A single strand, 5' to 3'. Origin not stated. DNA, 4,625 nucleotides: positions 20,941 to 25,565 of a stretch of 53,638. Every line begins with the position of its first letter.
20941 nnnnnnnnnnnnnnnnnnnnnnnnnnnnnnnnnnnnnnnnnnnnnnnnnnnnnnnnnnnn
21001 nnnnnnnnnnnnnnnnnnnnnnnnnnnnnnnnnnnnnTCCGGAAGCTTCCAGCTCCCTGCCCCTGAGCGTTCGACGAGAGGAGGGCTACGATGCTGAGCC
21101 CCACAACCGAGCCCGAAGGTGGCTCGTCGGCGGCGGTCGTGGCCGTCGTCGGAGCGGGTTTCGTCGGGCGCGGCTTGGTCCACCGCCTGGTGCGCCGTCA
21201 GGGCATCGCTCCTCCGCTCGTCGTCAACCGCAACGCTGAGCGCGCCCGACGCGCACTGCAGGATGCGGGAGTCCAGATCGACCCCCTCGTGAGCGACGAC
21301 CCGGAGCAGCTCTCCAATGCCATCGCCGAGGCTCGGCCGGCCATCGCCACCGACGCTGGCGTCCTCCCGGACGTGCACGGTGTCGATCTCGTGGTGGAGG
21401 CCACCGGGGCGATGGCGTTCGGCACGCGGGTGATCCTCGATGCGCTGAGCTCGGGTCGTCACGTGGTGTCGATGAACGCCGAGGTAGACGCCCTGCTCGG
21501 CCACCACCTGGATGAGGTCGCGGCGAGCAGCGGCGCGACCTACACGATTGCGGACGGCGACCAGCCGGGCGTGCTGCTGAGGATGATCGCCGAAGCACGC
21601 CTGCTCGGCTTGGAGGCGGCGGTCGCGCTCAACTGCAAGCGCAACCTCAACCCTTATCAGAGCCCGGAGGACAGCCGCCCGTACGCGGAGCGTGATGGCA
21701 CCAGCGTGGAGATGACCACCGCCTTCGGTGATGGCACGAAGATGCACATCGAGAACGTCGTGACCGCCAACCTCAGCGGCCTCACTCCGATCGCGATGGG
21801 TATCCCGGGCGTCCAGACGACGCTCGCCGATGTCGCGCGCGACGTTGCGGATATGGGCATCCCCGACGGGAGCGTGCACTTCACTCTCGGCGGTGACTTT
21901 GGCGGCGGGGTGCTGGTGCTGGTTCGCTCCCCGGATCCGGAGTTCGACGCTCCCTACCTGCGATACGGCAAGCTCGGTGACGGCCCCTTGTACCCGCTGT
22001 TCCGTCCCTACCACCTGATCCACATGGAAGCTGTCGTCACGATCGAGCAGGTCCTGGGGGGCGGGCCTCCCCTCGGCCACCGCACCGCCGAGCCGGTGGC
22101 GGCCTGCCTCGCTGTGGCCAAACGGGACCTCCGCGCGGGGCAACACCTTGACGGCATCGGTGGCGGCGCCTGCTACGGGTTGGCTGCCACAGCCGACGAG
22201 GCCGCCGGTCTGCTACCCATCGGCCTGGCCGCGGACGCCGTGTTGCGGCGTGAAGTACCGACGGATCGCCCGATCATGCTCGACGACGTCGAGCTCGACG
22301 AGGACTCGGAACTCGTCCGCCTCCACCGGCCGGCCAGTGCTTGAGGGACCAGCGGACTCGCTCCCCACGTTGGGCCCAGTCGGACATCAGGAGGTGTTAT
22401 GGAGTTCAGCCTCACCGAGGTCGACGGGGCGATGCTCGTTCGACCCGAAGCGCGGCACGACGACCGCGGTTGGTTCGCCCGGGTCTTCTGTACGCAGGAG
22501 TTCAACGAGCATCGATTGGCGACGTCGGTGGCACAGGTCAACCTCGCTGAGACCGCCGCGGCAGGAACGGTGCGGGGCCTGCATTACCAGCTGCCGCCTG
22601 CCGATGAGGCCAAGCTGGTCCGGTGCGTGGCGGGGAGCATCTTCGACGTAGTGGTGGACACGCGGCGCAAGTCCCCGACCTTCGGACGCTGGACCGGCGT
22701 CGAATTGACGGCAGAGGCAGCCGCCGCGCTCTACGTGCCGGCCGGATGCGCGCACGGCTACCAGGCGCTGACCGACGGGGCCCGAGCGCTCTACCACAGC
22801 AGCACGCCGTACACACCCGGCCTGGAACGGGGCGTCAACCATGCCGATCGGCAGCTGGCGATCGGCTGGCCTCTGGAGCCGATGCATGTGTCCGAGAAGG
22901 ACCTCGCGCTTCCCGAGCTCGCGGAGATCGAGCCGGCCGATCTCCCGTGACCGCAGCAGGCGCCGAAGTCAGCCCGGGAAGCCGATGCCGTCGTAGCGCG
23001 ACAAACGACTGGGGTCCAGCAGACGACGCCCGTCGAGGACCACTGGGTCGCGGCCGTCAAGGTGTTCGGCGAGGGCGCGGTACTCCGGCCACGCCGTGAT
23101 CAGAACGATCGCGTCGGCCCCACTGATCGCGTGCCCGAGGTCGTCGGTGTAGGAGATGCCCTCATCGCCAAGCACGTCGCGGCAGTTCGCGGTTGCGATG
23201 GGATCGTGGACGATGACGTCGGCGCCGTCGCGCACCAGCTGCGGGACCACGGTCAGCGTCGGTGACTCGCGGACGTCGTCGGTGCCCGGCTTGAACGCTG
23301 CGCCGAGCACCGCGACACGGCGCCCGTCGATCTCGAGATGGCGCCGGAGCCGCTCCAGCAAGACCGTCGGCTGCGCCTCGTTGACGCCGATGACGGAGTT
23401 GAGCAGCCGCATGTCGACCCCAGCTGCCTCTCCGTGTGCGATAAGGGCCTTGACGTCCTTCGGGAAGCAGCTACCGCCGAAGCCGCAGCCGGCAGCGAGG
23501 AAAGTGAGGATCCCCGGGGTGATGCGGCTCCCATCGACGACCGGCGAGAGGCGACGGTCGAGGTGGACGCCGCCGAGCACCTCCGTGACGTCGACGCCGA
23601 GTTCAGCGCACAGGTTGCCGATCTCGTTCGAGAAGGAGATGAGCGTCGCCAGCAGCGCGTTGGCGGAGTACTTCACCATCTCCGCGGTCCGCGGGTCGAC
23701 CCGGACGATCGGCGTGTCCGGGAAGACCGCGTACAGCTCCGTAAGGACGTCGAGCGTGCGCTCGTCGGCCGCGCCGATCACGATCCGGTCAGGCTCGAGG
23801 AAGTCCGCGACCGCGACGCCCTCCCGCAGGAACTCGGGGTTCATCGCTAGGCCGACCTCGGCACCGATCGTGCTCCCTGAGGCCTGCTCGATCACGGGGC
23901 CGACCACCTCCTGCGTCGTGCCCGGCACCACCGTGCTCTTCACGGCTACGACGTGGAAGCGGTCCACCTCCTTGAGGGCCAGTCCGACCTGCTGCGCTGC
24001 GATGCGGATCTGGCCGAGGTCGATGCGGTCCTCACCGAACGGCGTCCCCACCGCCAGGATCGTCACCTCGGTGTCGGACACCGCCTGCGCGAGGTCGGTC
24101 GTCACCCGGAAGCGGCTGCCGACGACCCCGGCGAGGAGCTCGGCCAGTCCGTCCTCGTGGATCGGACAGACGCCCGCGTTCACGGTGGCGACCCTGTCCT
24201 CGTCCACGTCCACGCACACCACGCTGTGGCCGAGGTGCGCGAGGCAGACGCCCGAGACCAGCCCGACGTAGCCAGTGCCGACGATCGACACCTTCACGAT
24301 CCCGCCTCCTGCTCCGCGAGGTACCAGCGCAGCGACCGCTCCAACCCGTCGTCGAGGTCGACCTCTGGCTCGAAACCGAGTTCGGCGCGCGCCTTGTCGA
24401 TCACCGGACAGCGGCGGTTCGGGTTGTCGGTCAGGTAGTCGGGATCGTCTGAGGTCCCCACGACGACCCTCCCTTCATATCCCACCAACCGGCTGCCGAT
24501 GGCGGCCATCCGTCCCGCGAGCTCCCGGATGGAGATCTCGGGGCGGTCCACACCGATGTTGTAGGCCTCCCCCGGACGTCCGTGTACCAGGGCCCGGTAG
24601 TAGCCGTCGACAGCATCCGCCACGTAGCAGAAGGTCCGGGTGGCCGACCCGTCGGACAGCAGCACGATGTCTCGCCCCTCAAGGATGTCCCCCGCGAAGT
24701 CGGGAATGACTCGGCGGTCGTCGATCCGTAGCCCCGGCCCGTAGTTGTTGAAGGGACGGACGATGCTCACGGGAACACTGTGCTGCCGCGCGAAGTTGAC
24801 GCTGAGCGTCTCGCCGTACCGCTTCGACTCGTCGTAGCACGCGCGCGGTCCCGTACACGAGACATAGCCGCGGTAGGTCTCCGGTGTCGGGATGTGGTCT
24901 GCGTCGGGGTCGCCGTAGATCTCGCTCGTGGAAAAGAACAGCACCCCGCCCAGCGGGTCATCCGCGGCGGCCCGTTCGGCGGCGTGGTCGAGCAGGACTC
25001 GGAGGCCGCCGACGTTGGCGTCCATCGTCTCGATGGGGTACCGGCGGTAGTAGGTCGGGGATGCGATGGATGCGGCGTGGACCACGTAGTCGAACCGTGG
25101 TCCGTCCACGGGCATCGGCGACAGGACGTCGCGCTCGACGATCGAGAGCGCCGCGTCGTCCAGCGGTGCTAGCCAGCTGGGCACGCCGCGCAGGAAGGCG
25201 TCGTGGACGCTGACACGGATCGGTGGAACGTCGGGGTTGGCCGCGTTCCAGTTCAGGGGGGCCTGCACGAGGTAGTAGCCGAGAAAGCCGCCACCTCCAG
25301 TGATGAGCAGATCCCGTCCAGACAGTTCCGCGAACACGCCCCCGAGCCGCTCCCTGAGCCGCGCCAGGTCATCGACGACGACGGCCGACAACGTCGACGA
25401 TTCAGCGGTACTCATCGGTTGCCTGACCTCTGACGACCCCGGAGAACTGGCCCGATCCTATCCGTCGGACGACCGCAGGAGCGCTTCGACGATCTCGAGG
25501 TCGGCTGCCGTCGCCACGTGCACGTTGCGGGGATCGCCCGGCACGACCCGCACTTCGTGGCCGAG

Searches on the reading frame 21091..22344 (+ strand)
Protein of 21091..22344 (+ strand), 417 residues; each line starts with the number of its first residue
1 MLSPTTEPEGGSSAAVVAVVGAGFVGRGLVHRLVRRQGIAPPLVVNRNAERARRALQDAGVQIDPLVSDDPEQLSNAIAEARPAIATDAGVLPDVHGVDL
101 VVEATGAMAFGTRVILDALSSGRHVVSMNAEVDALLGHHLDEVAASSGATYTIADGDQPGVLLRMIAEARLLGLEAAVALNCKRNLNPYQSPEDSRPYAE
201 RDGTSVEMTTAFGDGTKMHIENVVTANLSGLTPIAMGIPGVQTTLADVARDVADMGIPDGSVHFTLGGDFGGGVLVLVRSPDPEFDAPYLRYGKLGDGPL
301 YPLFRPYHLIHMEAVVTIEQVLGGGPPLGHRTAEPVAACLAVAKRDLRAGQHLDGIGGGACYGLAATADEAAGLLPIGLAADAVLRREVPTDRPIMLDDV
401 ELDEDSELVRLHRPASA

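Call 100: search_protein_families(library=pfam, proteins=[window:21091-22344:+], max_evalue=0.001)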
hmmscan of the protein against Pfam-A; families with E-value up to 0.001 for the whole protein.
window:21091-22344:+ (417 aa): 3 families
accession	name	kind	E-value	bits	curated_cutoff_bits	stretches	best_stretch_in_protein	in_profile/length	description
PF21135.2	DRL_cat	-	1.1e-28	100.8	27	1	156-314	1-164/164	Oxidoreductase DRL, catalytic domain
PF03447.22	NAD_binding_3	-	6.2e-07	30.6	24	1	21-151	1-113/116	Homoserine dehydrogenase, NAD binding domain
PF03435.24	Sacchrp_dh_NADP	-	5.1e-06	27.3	25.1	1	17-81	1-69/129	Saccharopine dehydrogenase NADP binding domain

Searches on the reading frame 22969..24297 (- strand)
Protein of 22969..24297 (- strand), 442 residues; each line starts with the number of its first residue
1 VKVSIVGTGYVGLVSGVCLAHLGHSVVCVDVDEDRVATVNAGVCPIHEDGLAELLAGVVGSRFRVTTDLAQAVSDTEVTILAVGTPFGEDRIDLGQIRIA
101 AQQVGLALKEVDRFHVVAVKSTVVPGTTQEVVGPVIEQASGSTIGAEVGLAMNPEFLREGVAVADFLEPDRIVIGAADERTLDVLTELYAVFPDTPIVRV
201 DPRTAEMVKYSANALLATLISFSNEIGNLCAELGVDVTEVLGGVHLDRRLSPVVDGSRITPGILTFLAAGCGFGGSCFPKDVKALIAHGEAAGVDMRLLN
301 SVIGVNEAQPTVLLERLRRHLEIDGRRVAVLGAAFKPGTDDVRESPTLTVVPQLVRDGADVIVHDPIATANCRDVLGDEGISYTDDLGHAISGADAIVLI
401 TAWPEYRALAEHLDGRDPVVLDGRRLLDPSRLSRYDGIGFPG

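Call 100: search_protein_families(library=pfam, proteins=[window:22969-24297:-], max_evalue=0.001)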
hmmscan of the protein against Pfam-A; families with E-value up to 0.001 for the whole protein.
window:22969-24297:- (442 aa): 3 families
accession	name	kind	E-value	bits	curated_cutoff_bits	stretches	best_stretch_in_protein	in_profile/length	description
PF03721.20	UDPG_MGDP_dh_N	-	2e-56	191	27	1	1-188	1-187/187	UDP-glucose/GDP-mannose dehydrogenase family, NAD binding domain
PF00984.24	UDPG_MGDP_dh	-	5.9e-29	100.5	25.4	1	203-307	1-93/94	UDP-glucose/GDP-mannose dehydrogenase family, central domain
PF03720.21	UDPG_MGDP_dh_C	-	1.1e-26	93.6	30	1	329-429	1-103/103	UDP-glucose/GDP-mannose dehydrogenase family, UDP binding domain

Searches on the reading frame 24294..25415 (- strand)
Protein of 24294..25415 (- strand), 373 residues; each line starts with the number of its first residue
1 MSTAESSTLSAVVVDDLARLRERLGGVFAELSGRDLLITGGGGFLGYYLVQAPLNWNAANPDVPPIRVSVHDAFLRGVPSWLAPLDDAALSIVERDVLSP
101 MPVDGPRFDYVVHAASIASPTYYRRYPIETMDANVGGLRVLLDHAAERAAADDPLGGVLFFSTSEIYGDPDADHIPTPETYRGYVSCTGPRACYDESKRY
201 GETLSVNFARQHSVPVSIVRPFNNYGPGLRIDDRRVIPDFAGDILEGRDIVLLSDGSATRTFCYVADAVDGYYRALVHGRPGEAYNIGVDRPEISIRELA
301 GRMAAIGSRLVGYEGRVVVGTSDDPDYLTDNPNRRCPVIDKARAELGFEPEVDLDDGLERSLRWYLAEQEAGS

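Call 100: search_protein_families(library=pfam, proteins=[window:24294-25415:-], max_evalue=0.001)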
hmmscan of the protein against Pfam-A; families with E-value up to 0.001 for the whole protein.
window:24294-25415:- (373 aa): 5 families
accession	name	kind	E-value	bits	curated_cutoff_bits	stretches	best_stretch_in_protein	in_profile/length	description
PF01370.27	Epimerase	-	1.4e-41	142.9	20.9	1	37-288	2-240/240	NAD dependent epimerase/dehydratase family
PF16363.11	GDP_Man_Dehyd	-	2.4e-28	100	27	1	37-359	1-330/332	GDP-mannose 4,6 dehydratase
PF07993.18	NAD_binding_4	-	5.7e-05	22.8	20.1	0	109-221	90-204/258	Male sterility protein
PF02719.21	Polysacc_synt_2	-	0.00011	22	20.2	0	193-305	137-245/293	Polysaccharide biosynthesis protein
PF01073.25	3Beta_HSD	-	0.00021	20.9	22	1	37-228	1-185/280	3-beta hydroxysteroid dehydrogenase/isomerase family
